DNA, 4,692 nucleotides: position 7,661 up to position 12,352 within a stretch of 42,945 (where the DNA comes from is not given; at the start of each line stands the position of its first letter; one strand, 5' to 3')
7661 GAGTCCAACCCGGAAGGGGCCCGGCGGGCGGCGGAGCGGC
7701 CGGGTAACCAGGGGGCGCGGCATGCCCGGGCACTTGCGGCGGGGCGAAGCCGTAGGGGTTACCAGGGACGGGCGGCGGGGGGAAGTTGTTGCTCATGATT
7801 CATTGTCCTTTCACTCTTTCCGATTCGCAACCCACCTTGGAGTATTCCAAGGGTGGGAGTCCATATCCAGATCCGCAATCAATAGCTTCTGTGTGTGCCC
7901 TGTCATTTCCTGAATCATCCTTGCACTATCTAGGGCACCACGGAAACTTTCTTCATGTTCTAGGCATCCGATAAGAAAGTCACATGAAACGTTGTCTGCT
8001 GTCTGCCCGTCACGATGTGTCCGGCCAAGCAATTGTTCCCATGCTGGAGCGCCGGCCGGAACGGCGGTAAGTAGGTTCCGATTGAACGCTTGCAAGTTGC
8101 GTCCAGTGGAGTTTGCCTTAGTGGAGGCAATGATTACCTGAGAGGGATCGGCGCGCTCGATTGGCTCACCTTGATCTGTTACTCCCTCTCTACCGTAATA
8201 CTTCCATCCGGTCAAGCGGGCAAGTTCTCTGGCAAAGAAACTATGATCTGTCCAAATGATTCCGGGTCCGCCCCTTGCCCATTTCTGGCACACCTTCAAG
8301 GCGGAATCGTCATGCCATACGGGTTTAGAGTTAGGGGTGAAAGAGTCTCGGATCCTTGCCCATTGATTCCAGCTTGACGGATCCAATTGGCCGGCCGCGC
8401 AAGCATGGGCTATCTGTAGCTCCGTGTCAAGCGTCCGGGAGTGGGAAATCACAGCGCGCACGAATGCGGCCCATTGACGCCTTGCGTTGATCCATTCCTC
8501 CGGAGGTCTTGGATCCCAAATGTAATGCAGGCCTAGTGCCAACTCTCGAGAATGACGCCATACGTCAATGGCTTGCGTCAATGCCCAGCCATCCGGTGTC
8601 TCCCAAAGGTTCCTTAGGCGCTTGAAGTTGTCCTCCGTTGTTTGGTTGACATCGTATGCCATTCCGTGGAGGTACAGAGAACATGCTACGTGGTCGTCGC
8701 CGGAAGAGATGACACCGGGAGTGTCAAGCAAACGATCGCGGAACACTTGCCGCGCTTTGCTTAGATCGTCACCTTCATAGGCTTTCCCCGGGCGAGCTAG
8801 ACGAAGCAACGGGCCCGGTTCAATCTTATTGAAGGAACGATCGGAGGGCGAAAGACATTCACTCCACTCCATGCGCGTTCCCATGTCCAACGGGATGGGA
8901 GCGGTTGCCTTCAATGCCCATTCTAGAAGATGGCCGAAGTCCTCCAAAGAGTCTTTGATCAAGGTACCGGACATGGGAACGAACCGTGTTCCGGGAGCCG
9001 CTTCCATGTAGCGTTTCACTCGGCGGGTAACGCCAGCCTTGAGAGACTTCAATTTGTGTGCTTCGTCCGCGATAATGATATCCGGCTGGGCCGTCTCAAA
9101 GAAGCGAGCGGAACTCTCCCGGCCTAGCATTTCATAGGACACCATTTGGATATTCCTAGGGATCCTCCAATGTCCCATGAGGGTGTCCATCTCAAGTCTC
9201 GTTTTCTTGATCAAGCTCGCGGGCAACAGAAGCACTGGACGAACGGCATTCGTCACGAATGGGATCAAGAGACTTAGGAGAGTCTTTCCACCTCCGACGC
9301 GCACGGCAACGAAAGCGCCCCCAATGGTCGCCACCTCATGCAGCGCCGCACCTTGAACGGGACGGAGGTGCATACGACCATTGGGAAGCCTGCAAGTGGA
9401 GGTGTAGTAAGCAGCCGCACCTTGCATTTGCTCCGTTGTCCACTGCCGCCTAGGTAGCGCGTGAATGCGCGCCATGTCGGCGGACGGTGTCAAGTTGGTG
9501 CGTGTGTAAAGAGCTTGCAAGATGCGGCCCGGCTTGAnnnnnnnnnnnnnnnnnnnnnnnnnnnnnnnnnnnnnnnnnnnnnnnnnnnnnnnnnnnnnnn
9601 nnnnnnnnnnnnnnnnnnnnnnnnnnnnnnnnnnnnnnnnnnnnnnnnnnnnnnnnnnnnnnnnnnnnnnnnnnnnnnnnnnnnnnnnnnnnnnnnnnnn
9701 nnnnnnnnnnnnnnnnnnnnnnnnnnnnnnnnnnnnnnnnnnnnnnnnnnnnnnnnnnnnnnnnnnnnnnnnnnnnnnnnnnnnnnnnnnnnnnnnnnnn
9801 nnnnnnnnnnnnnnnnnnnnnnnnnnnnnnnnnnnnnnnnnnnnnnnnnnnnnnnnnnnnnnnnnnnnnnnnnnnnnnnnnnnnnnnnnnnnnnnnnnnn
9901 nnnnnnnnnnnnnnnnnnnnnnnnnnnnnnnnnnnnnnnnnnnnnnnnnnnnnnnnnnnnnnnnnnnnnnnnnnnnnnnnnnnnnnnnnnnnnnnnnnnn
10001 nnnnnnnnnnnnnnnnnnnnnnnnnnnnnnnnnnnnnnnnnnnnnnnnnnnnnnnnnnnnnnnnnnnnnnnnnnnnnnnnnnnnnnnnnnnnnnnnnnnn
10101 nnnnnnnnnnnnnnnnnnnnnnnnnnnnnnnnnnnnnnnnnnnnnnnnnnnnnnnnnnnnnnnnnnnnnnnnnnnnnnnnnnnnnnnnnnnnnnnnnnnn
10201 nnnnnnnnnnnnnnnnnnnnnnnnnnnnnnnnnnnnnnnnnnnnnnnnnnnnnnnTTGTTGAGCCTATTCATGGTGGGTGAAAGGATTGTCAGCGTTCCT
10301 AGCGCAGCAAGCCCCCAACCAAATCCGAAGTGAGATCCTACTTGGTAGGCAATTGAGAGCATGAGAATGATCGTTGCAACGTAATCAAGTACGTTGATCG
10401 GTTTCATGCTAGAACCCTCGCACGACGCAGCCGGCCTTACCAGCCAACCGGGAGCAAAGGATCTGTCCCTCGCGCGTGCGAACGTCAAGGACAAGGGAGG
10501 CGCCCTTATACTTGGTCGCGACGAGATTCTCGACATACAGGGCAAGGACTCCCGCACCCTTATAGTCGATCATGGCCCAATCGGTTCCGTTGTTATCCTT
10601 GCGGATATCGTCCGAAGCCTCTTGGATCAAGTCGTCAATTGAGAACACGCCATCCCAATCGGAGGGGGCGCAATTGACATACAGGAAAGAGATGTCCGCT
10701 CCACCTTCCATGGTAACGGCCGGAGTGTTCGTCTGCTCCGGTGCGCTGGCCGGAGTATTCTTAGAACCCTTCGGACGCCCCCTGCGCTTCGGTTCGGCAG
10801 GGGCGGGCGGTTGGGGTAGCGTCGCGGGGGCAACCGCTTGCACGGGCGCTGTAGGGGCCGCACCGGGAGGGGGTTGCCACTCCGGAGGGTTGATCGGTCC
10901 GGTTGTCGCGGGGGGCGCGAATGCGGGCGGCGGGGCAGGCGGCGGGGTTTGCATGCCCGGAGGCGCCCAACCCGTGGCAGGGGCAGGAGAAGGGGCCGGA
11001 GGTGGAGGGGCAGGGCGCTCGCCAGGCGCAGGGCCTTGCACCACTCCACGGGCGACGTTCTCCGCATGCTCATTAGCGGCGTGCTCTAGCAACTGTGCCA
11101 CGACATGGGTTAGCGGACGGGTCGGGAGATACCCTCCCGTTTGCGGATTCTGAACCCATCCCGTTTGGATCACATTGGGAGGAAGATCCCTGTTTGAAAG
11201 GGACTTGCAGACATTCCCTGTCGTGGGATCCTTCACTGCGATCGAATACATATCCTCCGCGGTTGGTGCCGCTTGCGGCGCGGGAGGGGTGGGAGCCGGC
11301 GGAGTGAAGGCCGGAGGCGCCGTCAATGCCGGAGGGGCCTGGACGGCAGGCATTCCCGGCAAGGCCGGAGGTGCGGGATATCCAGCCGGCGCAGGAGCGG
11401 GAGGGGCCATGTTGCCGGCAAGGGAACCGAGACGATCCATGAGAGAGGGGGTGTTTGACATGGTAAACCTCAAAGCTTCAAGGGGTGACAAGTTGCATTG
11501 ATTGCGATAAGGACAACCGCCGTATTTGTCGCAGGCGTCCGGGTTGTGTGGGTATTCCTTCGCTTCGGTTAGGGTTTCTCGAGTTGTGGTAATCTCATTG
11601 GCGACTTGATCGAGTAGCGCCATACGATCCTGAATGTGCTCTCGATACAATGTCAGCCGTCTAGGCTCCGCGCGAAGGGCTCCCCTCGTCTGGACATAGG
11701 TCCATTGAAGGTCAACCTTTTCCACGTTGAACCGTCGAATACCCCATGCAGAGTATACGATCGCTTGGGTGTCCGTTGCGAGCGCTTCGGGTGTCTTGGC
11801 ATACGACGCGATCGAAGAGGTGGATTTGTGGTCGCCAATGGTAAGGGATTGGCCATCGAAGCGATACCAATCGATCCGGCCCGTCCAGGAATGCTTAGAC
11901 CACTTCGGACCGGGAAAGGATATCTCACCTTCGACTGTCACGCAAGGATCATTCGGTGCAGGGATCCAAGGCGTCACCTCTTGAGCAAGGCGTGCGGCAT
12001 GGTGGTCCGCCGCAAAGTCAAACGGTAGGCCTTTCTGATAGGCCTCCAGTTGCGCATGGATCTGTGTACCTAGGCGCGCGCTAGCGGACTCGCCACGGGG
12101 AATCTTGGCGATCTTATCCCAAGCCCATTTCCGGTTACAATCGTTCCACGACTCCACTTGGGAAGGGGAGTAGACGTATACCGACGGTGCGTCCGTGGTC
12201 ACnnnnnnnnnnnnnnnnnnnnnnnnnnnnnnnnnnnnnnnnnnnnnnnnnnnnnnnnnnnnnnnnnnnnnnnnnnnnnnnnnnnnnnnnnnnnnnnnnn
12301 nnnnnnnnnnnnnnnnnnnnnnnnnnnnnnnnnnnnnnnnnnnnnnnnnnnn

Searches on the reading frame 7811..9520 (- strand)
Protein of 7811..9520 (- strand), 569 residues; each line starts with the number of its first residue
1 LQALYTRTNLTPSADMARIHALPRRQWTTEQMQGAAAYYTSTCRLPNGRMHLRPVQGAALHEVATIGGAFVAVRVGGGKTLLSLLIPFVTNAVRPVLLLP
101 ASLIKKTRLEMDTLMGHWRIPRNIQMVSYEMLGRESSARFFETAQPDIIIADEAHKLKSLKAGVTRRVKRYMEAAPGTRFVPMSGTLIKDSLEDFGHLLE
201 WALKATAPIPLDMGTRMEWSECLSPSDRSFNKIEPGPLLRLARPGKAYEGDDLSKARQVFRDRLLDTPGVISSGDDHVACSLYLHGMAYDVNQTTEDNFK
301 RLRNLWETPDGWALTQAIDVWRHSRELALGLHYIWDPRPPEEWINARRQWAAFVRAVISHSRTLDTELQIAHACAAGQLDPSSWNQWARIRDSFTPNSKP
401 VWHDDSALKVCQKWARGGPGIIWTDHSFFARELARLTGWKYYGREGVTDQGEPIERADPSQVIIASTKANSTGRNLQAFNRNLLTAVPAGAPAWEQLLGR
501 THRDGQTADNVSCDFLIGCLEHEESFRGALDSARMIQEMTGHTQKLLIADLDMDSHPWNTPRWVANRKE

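Call 13: search_protein_families(library=phrogs, proteins=[window:7811-9520:-], max_evalue=0.001)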
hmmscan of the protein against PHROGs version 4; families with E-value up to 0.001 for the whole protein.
window:7811-9520:- (569 aa): 1 family
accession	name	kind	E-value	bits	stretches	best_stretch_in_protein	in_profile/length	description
phrog_62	-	DNA, RNA and nucleotide metabolism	3.2e-16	59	1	36-201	684-863/1881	DNA helicase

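Call 41: search_protein_families(library=pfam, proteins=[window:7811-9520:-], max_evalue=0.01)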
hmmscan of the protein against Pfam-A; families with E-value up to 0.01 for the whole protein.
window:7811-9520:- (569 aa): 2 families
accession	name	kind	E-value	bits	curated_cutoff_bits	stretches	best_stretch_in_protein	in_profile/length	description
PF00176.29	SNF2-rel_dom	-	0.00059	19.5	24.9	1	122-201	104-177/290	SNF2-related domain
PF00270.35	DEAD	-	0.004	17.3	26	0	143-194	115-166/167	DEAD/DEAH box helicase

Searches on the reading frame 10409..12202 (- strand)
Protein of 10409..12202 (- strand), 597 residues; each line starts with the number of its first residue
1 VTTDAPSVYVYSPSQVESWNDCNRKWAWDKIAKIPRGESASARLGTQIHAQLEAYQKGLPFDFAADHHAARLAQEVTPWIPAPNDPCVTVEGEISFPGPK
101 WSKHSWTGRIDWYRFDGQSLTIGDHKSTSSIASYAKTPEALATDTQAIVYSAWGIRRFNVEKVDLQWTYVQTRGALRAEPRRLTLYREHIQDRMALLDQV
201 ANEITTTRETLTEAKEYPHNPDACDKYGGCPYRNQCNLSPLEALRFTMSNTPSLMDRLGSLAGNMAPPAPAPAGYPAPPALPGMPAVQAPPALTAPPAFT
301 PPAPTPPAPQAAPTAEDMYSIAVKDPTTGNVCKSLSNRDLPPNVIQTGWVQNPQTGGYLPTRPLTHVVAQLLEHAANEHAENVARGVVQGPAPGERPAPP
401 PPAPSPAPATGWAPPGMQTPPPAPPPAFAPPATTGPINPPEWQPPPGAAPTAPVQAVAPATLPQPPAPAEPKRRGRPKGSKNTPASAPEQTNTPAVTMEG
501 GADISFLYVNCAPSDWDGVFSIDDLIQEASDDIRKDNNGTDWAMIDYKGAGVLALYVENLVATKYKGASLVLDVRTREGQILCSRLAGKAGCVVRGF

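Call 13: search_protein_families(library=phrogs, proteins=[window:10409-12202:-], max_evalue=0.001)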
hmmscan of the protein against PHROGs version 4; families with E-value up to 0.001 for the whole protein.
window:10409-12202:- (597 aa): 3 families
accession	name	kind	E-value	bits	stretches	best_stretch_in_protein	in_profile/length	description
phrog_69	-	DNA, RNA and nucleotide metabolism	2.6e-16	60.7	1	9-237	88-330/501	exonuclease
phrog_1218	-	DNA, RNA and nucleotide metabolism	7.9e-09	36.2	0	8-60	7-60/364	exonuclease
phrog_298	-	DNA, RNA and nucleotide metabolism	0.00037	21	1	39-131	103-191/293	exonuclease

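Call 41: search_protein_families(library=pfam, proteins=[window:10409-12202:-], max_evalue=0.01)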
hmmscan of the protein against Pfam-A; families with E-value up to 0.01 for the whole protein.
window:10409-12202:- (597 aa): 1 family
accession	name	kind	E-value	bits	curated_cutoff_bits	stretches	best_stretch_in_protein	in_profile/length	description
PF12705.13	PDDEXK_1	-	9e-14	52.4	22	2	12-75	3-70/247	PD-(D/E)XK nuclease superfamily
